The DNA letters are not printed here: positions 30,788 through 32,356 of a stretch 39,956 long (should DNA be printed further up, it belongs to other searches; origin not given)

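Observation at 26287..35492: Eleven-gene, translationally coupled, self-contained type II FAS-like lipid cassette with its own ACP, PPTase and acyltransferase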

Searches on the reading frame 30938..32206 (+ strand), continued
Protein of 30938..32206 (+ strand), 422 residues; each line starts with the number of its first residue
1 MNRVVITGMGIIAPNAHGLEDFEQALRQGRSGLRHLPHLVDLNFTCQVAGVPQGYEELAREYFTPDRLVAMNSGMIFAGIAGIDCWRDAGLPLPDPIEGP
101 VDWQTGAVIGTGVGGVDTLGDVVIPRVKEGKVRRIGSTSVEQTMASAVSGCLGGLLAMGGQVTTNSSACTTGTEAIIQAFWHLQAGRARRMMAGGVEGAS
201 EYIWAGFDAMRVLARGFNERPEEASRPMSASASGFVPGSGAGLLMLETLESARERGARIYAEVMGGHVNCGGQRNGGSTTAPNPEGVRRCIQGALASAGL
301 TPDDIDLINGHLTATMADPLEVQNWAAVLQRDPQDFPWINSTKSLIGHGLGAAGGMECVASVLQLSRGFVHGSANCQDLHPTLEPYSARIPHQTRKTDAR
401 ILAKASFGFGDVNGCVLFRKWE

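Call 32: search_protein_families(library=pfam, proteins=[L015:12910-18510:+, L021:2671-8400:+, L010:6618-7817:+, L013:13141-17091:-, L012:5884-6888:+, L016:1589-4471:+], max_evalue=0.001)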
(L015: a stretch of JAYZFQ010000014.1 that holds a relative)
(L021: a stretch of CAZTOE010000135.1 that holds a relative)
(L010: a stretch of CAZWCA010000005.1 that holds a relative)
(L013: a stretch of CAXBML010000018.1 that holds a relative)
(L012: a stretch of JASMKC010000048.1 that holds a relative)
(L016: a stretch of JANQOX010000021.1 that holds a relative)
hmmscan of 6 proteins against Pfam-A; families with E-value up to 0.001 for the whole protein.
L015:12910-18510:+ (1866 aa): 11 families
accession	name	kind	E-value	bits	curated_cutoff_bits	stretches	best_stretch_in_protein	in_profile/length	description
PF02786.22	CPSase_L_D2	-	1.8e-63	214.3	19.8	1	128-334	1-209/211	Carbamoyl-phosphate synthase L chain, ATP binding domain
PF01039.27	Carboxyl_trans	-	2.3e-33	116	22.3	1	1369-1859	55-473/493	Carboxyl transferase domain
PF00289.28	Biotin_carb_N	-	1.6e-30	106.3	25.5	1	7-123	2-110/110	Biotin carboxylase, N-terminal domain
PF02785.25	Biotin_carb_C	-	4.3e-30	104.4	32.4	1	346-454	1-107/108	Biotin carboxylase C-terminal domain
PF00364.28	Biotin_lipoyl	-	1.2e-14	54.3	22.1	1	591-656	11-73/73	Biotin-requiring enzyme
PF02222.28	ATP-grasp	-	2.6e-11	43.9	27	1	137-304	4-162/179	ATP-grasp domain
PF07478.18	Dala_Dala_lig_C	-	4.9e-09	36.4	24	1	138-303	4-174/204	D-ala D-ala ligase C-terminus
PF13533.13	Biotin_lipoyl_2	-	6.6e-08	32.6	29.8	1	630-657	5-32/32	Biotin-lipoyl like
PF08326.17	ACC_central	-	3.3e-07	29.4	23.2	1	1084-1260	518-695/726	Acetyl-CoA carboxylase, central region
PF01071.24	GARS_A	-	0.0001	22.6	27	0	128-232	2-102/194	Phosphoribosylglycinamide synthetase, ATP-grasp (A) domain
PF13437.12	HlyD_3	-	0.00022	22.4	22.2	0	630-659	4-33/106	HlyD family secretion protein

L021:2671-8400:+ (1909 aa): 11 families
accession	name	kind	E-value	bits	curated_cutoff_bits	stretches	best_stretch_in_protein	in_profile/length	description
PF02786.22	CPSase_L_D2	-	3.2e-60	203.7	19.8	1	176-382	1-209/211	Carbamoyl-phosphate synthase L chain, ATP binding domain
PF01039.27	Carboxyl_trans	-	2e-30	106.4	22.3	1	1422-1905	55-477/493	Carboxyl transferase domain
PF02785.25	Biotin_carb_C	-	4e-30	104.5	32.4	1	394-502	1-107/108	Biotin carboxylase C-terminal domain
PF00289.28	Biotin_carb_N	-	7.6e-28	97.6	25.5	1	56-171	2-110/110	Biotin carboxylase, N-terminal domain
PF02222.28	ATP-grasp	-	2.7e-15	56.9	27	1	184-352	3-162/179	ATP-grasp domain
PF00364.28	Biotin_lipoyl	-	5.7e-14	52.1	22.1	1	643-704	7-73/73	Biotin-requiring enzyme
PF07478.18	Dala_Dala_lig_C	-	3.2e-10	40.3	24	1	184-351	2-174/204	D-ala D-ala ligase C-terminus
PF13533.13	Biotin_lipoyl_2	-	1.5e-07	31.5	29.8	1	677-703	4-30/32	Biotin-lipoyl like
PF02655.19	ATP-grasp_3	-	6.7e-06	26.7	23.2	1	212-354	30-158/160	ATP-grasp domain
PF13437.12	HlyD_3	-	1.1e-05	26.6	22.2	1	677-709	3-35/106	HlyD family secretion protein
PF08326.17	ACC_central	-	1.3e-05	24.1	23.2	1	1124-1318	499-695/726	Acetyl-CoA carboxylase, central region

L010:6618-7817:+ (399 aa): 4 families
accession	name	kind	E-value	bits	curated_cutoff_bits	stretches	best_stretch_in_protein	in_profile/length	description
PF00441.29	Acyl-CoA_dh_1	-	5.9e-34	117.8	22.4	1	251-398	3-149/150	Acyl-CoA dehydrogenase, C-terminal domain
PF02771.21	Acyl-CoA_dh_N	-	2.6e-26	92.6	22.9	1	7-115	2-111/113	Acyl-CoA dehydrogenase, N-terminal domain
PF02770.24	Acyl-CoA_dh_M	-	5.6e-18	65.4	33.3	1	121-210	1-72/97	Acyl-CoA dehydrogenase, middle domain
PF08028.16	Acyl-CoA_dh_2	-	9.6e-13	49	22.7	1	265-387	2-133/134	Acyl-CoA dehydrogenase, C-terminal domain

L013:13141-17091:- (1316 aa): 3 families
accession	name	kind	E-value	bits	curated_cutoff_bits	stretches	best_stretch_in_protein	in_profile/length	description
PF17815.7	PDZ_3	-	6.1e-26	91.4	22.8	1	851-992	3-145/145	PDZ domain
PF13365.12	Trypsin_2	-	2.1e-23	84.1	27.6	1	553-693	1-144/144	Trypsin-like peptidase domain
PF00089.32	Trypsin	-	8.2e-18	65.5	20.6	1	532-711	3-214/220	Trypsin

L012:5884-6888:+ (334 aa): 1 family
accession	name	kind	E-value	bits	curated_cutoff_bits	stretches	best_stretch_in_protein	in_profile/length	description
PF01545.26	Cation_efflux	-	4.2e-39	134.8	26.6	1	10-216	2-197/198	Cation efflux family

L016:1589-4471:+ (960 aa): 3 families
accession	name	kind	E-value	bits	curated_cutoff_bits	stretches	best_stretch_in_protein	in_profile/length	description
PF13307.12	Helicase_C_2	-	3.7e-30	105.6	25.3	1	754-913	4-169/170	Helicase C-terminal domain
PF00929.31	RNase_T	-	2.9e-19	70.7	24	1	44-195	2-163/164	Exonuclease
PF00270.35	DEAD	-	5e-05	23.5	26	0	299-354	11-63/167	DEAD/DEAH box helicase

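Call 33: search_dna_similar(query=window:30938-32206:+, collection=plasmids, mode=protein, max_rows=15, max_evalue=1e-60)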
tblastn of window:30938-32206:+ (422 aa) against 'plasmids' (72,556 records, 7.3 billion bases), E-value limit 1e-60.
No match.

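Call 34: search_solved_structures(query=window:30938-32206:+, max_evalue=1e-54, show_alignments=1)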
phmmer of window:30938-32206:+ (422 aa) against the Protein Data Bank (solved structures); distinct sequences matched with E-value up to 1e-54: 1.
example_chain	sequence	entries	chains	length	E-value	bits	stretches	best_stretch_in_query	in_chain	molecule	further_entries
7pps_A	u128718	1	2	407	9.5e-57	195.9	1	1-422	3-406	3-oxoacyl-[acyl-carrier-protein] synthase 1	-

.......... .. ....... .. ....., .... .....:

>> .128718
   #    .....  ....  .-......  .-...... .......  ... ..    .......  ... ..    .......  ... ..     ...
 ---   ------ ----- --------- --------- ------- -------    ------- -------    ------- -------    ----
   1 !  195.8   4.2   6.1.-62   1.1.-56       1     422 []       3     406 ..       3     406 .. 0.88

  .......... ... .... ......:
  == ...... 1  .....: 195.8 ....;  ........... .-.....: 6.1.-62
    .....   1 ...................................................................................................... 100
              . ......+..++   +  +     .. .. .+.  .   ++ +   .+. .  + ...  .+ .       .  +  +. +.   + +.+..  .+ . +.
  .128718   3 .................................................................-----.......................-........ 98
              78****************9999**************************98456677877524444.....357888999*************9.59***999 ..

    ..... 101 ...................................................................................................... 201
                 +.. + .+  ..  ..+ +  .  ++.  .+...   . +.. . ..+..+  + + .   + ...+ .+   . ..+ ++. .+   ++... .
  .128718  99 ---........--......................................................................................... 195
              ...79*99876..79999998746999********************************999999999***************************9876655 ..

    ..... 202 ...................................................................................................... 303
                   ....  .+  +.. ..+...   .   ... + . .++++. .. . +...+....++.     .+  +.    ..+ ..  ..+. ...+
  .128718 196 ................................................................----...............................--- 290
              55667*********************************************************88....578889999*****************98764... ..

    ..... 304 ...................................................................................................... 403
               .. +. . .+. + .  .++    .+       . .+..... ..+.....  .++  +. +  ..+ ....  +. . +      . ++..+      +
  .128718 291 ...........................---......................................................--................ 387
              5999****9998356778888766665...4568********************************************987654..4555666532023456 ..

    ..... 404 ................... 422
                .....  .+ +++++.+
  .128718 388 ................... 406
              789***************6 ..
